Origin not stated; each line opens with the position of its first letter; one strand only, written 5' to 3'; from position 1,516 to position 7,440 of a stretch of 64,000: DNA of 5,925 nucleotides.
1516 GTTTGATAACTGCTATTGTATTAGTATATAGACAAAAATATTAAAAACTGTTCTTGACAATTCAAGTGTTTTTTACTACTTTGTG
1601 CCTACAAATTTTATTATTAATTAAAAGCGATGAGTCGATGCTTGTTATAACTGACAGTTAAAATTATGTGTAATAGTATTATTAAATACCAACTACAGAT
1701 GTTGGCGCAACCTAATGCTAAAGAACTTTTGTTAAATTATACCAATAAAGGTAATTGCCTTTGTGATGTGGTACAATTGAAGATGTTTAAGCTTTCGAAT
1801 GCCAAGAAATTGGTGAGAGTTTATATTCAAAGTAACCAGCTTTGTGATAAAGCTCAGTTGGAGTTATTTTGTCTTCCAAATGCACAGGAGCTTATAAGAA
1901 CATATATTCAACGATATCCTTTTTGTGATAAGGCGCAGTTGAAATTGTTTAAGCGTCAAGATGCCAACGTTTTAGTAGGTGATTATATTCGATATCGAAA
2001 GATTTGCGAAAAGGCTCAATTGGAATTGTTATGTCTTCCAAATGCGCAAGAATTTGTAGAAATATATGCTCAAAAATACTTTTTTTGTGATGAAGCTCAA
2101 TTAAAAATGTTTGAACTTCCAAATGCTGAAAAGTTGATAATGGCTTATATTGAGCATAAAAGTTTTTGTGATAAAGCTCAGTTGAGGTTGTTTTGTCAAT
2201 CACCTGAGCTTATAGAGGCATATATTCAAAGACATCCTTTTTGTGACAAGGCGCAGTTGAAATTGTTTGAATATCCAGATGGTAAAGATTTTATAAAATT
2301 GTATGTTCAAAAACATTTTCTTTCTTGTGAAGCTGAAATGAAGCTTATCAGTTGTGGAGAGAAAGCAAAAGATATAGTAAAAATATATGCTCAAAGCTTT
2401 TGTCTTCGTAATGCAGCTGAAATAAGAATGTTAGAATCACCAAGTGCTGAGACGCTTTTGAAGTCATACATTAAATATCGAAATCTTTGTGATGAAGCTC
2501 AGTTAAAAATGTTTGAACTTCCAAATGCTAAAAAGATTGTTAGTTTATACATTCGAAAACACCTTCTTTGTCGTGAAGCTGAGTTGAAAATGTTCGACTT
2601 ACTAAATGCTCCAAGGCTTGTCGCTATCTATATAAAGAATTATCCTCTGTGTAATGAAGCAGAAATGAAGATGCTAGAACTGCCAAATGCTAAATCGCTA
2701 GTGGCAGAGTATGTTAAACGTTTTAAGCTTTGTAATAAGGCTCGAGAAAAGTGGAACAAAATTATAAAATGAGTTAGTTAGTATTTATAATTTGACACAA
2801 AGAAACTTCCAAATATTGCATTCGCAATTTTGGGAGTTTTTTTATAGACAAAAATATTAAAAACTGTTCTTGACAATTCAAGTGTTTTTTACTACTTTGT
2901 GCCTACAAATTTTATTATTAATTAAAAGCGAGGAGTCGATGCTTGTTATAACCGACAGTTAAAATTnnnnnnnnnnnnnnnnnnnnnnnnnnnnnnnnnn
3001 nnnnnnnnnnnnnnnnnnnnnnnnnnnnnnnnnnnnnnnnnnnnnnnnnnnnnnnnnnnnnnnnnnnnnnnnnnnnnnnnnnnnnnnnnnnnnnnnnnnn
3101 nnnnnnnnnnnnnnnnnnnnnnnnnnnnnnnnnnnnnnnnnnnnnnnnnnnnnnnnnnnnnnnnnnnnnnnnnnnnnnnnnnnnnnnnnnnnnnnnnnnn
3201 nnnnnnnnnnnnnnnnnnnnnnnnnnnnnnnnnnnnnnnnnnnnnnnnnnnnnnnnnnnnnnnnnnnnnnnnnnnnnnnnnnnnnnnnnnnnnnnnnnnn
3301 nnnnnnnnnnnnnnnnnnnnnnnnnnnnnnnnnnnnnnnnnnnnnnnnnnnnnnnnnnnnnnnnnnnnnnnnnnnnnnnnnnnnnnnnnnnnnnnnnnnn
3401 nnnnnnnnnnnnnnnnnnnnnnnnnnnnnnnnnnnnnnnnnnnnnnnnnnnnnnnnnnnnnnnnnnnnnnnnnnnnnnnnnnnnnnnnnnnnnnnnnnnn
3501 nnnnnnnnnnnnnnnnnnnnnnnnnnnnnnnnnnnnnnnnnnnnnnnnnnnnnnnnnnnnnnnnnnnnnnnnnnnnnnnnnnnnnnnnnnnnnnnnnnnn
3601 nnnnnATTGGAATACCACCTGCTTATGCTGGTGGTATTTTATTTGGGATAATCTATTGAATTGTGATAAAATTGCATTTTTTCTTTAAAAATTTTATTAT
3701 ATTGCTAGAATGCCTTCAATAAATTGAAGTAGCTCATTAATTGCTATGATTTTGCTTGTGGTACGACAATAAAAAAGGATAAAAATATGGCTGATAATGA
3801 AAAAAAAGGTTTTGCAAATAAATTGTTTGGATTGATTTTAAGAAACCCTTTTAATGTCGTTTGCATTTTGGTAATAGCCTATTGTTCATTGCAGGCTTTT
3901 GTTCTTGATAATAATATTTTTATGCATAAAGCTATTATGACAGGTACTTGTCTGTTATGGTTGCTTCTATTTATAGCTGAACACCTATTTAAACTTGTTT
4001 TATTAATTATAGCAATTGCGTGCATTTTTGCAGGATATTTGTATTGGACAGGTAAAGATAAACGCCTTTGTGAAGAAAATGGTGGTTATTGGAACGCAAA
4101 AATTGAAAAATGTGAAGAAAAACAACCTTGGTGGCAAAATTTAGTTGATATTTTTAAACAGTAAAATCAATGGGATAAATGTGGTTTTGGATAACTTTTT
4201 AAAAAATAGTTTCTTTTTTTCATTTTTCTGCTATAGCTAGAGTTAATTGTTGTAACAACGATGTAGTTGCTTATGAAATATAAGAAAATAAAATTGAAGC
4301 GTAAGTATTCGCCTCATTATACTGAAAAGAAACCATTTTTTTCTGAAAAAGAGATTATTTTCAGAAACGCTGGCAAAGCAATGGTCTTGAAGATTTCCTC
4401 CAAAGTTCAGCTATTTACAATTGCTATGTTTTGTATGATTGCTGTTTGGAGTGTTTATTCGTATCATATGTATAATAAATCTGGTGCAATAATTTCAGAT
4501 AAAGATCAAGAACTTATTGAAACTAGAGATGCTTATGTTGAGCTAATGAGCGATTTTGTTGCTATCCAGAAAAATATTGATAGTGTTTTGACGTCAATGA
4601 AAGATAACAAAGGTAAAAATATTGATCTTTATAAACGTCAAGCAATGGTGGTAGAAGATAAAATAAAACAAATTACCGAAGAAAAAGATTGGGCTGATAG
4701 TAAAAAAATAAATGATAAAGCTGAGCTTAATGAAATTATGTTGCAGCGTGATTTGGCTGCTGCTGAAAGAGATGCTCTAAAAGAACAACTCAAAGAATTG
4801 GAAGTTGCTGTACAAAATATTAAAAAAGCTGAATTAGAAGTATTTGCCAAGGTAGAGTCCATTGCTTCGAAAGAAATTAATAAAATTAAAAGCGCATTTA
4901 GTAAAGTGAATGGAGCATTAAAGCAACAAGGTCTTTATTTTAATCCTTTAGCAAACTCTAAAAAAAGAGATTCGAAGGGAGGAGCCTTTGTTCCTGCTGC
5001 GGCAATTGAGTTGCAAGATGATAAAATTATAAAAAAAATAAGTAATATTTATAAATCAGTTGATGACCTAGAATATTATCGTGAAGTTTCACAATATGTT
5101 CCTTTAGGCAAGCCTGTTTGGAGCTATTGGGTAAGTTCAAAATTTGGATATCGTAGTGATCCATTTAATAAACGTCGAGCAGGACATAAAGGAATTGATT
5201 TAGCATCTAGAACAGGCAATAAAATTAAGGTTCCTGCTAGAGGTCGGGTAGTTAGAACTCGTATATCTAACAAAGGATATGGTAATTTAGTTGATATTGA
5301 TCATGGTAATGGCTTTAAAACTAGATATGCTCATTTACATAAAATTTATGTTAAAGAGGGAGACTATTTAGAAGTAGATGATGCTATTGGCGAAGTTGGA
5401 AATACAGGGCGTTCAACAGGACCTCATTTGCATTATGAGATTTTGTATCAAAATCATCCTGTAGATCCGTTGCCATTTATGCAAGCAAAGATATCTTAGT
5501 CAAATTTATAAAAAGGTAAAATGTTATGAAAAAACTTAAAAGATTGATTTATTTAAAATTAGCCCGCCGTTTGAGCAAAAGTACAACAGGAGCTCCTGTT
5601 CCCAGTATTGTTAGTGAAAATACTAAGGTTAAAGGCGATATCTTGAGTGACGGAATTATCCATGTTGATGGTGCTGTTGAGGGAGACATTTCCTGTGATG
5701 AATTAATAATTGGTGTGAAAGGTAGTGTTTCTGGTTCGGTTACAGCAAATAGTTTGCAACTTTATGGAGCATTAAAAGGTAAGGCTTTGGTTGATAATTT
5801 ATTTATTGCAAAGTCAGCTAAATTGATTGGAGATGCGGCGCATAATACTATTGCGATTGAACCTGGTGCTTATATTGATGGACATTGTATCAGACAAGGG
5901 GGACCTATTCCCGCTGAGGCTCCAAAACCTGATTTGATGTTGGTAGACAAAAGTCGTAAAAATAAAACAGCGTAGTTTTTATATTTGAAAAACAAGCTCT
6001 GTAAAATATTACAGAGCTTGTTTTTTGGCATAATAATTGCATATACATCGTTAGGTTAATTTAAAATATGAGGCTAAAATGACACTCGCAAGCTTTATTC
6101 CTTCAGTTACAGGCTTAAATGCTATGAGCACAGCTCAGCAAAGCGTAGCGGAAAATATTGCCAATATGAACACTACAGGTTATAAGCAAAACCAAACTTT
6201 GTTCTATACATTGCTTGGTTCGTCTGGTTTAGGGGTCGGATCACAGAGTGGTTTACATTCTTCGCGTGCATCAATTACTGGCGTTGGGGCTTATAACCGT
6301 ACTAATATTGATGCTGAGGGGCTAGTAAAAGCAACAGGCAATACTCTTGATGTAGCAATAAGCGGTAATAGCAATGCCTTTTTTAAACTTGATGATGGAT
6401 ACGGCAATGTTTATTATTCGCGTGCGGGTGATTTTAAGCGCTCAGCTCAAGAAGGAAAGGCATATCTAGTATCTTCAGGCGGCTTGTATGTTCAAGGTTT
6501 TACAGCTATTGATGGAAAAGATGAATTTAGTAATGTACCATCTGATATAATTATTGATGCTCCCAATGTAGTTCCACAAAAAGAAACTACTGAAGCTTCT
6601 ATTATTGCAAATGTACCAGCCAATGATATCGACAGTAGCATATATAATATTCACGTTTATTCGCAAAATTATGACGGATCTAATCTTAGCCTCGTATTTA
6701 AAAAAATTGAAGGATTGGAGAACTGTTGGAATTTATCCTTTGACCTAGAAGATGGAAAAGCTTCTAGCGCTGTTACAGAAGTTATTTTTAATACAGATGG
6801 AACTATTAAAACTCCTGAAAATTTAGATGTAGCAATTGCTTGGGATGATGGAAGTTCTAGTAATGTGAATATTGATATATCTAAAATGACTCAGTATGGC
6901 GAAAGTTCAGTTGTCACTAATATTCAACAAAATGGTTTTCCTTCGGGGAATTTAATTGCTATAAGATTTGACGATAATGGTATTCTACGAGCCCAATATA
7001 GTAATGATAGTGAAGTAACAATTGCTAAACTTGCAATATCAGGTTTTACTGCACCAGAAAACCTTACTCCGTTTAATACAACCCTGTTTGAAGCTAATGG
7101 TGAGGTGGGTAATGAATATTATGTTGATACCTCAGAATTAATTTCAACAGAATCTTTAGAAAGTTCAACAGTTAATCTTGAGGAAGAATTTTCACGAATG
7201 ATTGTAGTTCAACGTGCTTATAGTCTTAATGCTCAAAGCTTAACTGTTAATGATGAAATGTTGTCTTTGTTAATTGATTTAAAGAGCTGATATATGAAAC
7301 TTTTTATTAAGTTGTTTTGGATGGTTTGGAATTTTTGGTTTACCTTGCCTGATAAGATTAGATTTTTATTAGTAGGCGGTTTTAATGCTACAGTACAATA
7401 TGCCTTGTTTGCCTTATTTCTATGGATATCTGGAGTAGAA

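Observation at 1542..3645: Tandem genes for 27-residue Cys-punctuated helical-repeat proteins, each behind a near-identical 124-nt upstream block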

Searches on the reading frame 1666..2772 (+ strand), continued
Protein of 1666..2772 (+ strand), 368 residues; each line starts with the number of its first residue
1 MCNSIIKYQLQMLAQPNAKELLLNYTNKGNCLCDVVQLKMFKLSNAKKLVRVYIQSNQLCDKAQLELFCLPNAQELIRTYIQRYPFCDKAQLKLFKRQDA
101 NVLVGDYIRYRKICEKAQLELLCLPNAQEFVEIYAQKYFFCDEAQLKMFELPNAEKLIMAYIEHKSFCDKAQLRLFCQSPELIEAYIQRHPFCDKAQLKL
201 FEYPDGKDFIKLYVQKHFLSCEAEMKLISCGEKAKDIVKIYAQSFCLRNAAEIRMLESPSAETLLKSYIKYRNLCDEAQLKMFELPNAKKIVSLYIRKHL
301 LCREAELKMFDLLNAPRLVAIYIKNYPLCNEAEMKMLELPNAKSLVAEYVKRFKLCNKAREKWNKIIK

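Call 83: fold_search(model_id=the predicted structure, library=pdb)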
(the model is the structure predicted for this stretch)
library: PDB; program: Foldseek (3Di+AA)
matches with E <= 10: 1095; with E <= 0.001: 1
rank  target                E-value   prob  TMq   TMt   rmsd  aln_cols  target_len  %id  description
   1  4dzs_B                8.0e-04  0.99  0.19  0.21  17.5       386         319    9  Crystal structure of yeast Puf4p RNA binding domain in complex with HO-4BE mutant RNA (released 2012-04-25)
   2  7cgk_A                1.2e-03  0.99  0.20  0.21  16.6       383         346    8  Crystal Structure of PUF-8 in Complex with PBE-RNA (released 2021-07-07)
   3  7cgm_A                1.5e-03  0.98  0.18  0.19  16.8       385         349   10  Crystal Structure of PUF-8 in Complex with PBE-RNA (released 2021-07-07)
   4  9psb_A                1.6e-03  0.99  0.23  0.21  18.1       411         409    9  Crystal structure of C. elegans PUF-3 in complex with pos-1 RNA (released 2025-12-17)
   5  7cgf_A                1.9e-03  0.95  0.16  0.17  17.5       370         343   11  Crystal Structure of PUF-8 in Complex with PBE-RNA (released 2021-07-07)
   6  9pqv_A                2.0e-03  0.98  0.21  0.20  14.2       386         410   12  Crystal structure of C. elegans PUF-3 in complex with RNA II-2 (released 2025-12-17)
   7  9pmm_A                2.2e-03  0.98  0.22  0.22  18.5       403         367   11  Crystal structure of C. elegans PUF-3 in complex with RNA I-1 (released 2025-12-17)
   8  5svd_A                2.8e-03  0.98  0.23  0.17  17.2       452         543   11  Nop9, a new PUF-like protein, prevents premature pre-rRNA cleavage to correctly process mature 18S rRNA (released 2016-10-26)
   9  3bx2_A                2.9e-03  0.99  0.23  0.24  18.6       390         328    7  Puf4 RNA binding domain bound to HO endonuclease RNA 3' UTR recognition sequence (released 2008-03-11)
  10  5wtx                  2.9e-03  0.98  0.23  0.17  19.0       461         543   11  Structure of Nop9 (released 2017-01-25)
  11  9ptd_B                3.5e-03  0.72  0.14  0.14  17.2       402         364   10  Crystal structure of C. elegans PUF-3 (released 2025-12-17)
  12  5wzh_A                4.3e-03  0.96  0.22  0.17  19.6       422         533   11  Structure of APUM23-GGAAUUGACGG (released 2017-09-27)
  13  1m8w_B                4.5e-03  0.96  0.19  0.20  18.0       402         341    9  CRYSTAL STRUCTURE OF THE PUMILIO-HOMOLOGY DOMAIN FROM HUMAN PUMILIO1 IN COMPLEX WITH NRE1-19 RNA (released 2002-09-25)
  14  9psc_A                4.7e-03  0.96  0.22  0.21  18.0       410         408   10  Crystal structure of C. elegans PUF-3 in complex with pos-1 RNA mut1 (released 2025-12-17)
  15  5wzg_A                5.8e-03  0.94  0.22  0.16  19.8       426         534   10  Structure of APUM23-GAAUUGACGG (released 2017-09-27)
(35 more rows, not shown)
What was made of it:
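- On PUF repeats: TM is about 0.2 (call 83).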

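Call 87: search_dna_similar(query=window:1666-2769:+, collection=plasmids, mode=protein, max_evalue=0.001, max_rows=10)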
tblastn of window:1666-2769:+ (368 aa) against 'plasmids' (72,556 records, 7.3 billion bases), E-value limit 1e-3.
No match.

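Call 88: search_dna_similar(query=window:1666-2769:+, collection=phages, mode=protein, max_evalue=0.001, max_rows=10)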
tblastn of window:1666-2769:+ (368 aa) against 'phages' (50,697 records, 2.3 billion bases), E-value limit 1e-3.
No match.
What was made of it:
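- No hits in plasmids or phages (calls 87, 88).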

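Call 89: find_encoding_contigs(protein=P0002, flank=8000, max_places=1)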
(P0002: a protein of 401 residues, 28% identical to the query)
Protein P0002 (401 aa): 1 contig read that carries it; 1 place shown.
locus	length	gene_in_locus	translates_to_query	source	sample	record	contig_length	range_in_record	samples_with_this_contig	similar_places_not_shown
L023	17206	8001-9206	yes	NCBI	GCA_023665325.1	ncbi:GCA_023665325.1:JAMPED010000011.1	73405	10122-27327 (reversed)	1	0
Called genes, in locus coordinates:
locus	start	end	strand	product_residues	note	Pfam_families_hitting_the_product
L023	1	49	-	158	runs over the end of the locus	-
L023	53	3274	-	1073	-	PF13116:YhdP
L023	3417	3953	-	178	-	-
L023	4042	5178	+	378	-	PF14691:Fer4_20, PF07992:Pyr_redox_2, PF13450:NAD_binding_8 (weak), PF13738:Pyr_redox_3, PF00070:Pyr_redox (weak)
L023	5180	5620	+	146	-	PF02590:SPOUT_MTase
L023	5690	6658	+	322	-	-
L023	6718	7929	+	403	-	PF11335:DUF3137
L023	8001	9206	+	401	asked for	-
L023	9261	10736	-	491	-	PF13598:DUF4139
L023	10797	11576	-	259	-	-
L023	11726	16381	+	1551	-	-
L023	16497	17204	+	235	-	-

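Call 90: find_encoding_contigs(protein=P0012, flank=8000, max_places=1)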
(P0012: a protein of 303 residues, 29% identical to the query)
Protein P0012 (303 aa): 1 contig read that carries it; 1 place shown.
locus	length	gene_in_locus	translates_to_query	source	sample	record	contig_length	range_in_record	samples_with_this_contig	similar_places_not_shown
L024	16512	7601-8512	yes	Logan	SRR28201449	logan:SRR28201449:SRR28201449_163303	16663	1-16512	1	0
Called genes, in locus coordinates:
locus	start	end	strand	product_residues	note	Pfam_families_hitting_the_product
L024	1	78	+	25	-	?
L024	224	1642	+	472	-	-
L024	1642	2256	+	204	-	PF00657:Lipase_GDSL, PF13472:Lipase_GDSL_2, PF25182:NonGDSL (weak)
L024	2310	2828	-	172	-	-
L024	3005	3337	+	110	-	-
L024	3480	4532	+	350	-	PF00852:Glyco_transf_10 (weak)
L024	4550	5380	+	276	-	PF00800:PDT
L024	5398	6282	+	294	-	PF01636:APH, PF01163:RIO1 (faint)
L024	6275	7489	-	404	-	PF01612:DNA_pol_A_exo1, PF00570:HRDC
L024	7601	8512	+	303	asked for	-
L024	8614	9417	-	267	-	PF00535:Glycos_transf_2, PF10111:Glyco_tranf_2_2, PF13641:Glyco_tranf_2_3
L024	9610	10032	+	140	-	-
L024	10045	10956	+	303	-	-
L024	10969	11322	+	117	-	-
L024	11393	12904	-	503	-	PF00587:tRNA-synt_2b, PF03129:HGTP_anticodon (weak), PF09180:ProRS-C_1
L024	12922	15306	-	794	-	PF01588:tRNA_bind, PF03483:B3_4, PF03484:B5, PF17759:tRNA_synthFbeta, PF03147:FDX-ACB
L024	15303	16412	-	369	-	PF02912:Phe_tRNA-synt_N, PF01409:tRNA-synt_2d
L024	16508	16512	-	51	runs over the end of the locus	?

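Call 93: search_protein_families(library=pfam, alignment_id=A4, max_evalue=0.1)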
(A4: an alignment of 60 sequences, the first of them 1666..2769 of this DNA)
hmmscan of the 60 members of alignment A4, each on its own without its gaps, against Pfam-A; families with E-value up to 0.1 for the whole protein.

A. member 1, window:1666-2769:+ (368 aa): 3 families
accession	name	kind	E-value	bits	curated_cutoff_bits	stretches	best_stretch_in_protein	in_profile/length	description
PF05639.16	Pup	-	0.012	17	27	0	126-137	55-66/69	Pup-like protein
PF22454.1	PQQ_syn_pqqF_N_2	-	0.018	15.5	27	0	258-296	26-64/147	PQQ synthase PqqF, N-terminal lobe domain 2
PF18385.6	Tiam_CC_Ex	-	0.033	14.9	25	0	270-296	47-73/98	T-lymphoma invasion and metastasis CC-Ex domain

B. families by the number of members that match (of 60 scanned): 70 families (the first 25 are shown)
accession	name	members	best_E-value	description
PF02201.23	SWIB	3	0.0043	SWIB/MDM2 domain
PF20959.2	BibA_N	2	0.00014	BibA adhesin stalk domain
PF09638.15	Ph1570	2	0.00052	Ph1570 protein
PF03241.18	HpaB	2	0.003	4-hydroxyphenylacetate 3-hydroxylase C terminal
PF14338.12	Mrr_N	2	0.0037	Mrr N-terminal domain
PF20825.2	Saposin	2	0.0045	Saposin-like domain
PF05639.16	Pup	2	0.012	Pup-like protein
PF22529.2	DUF7001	1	4.7e-05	Family of unknown function (DUF7001)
PF23085.1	RRM_PARP14_3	1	0.00024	PARP14, third RRM domain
PF01757.29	Acyl_transf_3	1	0.00028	Acyltransferase domain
PF03474.20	DMA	1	0.00053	DMRTA motif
PF20565.4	DUF6775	1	0.00088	Probable metallopeptidase family (DUF6775)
PF16248.10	DUF4905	1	0.001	Domain of unknown function (DUF4905)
PF11139.14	SfLAP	1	0.0025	Sap, sulfolipid-1-addressing protein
PF07216.17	LcrG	1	0.0028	LcrG protein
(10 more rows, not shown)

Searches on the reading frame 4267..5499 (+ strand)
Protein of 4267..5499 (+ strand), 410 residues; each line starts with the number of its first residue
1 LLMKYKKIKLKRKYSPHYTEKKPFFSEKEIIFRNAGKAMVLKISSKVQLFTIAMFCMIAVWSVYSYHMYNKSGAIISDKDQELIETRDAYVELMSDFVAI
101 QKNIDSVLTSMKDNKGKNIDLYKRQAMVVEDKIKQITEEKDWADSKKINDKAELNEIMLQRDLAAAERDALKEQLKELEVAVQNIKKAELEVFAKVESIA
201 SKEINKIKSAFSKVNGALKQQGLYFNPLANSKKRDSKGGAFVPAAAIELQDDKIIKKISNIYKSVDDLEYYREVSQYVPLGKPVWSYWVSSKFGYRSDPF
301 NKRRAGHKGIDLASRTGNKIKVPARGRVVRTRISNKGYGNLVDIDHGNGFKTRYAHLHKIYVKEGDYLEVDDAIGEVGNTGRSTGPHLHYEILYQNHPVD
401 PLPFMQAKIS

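Call 58: search_protein_families(library=pfam, proteins=[window:4267-5499:+], max_evalue=0.00001)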
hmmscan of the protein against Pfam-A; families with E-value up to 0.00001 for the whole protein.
window:4267-5499:+ (410 aa): 2 families
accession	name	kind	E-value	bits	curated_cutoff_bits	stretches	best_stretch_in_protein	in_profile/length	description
PF01551.29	Peptidase_M23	-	4.7e-31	107.3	28.7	1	306-401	2-96/96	Peptidase family M23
PF19353.4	DUF5930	-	4.1e-06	26.5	27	1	74-285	112-316/320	Family of unknown function (DUF5930)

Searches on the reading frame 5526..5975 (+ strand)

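Call 58: search_protein_families(library=pfam, proteins=[window:5526-5975:+], max_evalue=0.00001)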
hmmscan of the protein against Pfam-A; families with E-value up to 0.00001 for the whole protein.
window:5526-5975:+ (149 aa): 1 family
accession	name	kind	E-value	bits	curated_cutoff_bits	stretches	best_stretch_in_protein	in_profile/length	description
PF04519.19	Bactofilin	-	5.8e-21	75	27.9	1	27-121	1-97/98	Polymer-forming cytoskeletal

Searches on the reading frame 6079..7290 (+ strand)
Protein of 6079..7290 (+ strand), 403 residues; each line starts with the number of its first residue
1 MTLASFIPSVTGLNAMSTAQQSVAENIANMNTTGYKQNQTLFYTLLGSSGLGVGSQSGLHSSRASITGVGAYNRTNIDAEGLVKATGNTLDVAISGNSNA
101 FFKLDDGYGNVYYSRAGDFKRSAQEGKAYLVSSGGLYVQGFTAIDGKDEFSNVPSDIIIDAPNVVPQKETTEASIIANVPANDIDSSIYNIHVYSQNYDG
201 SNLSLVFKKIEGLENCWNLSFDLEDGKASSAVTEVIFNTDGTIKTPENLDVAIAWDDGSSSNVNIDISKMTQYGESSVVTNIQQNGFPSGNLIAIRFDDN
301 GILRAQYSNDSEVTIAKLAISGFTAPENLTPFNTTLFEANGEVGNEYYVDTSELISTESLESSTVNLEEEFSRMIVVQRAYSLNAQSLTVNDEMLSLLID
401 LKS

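Call 58: search_protein_families(library=pfam, proteins=[window:6079-7290:+], max_evalue=0.00001)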
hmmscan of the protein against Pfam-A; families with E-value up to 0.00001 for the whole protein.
window:6079-7290:+ (403 aa): 4 families
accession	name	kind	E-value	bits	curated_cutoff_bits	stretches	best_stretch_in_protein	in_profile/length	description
PF06429.18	Flg_bbr_C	-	4.2e-11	42.6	23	1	359-400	4-45/46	Flagellar basal body rod FlgEFG protein C-terminal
PF07559.19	FlgE_D2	-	2.7e-07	31.6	22.7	1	200-287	35-142/142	Flagellar basal body protein FlaE D2 domain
PF00460.25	Flg_bb_rod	-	5.8e-07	29.8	20.7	1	10-36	5-31/31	Flagella basal body rod protein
PF22692.1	LlgE_F_G_D1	-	1.1e-06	29.2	27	1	99-160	5-48/64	Flagellar hook protein FlgE/F/G D1 domain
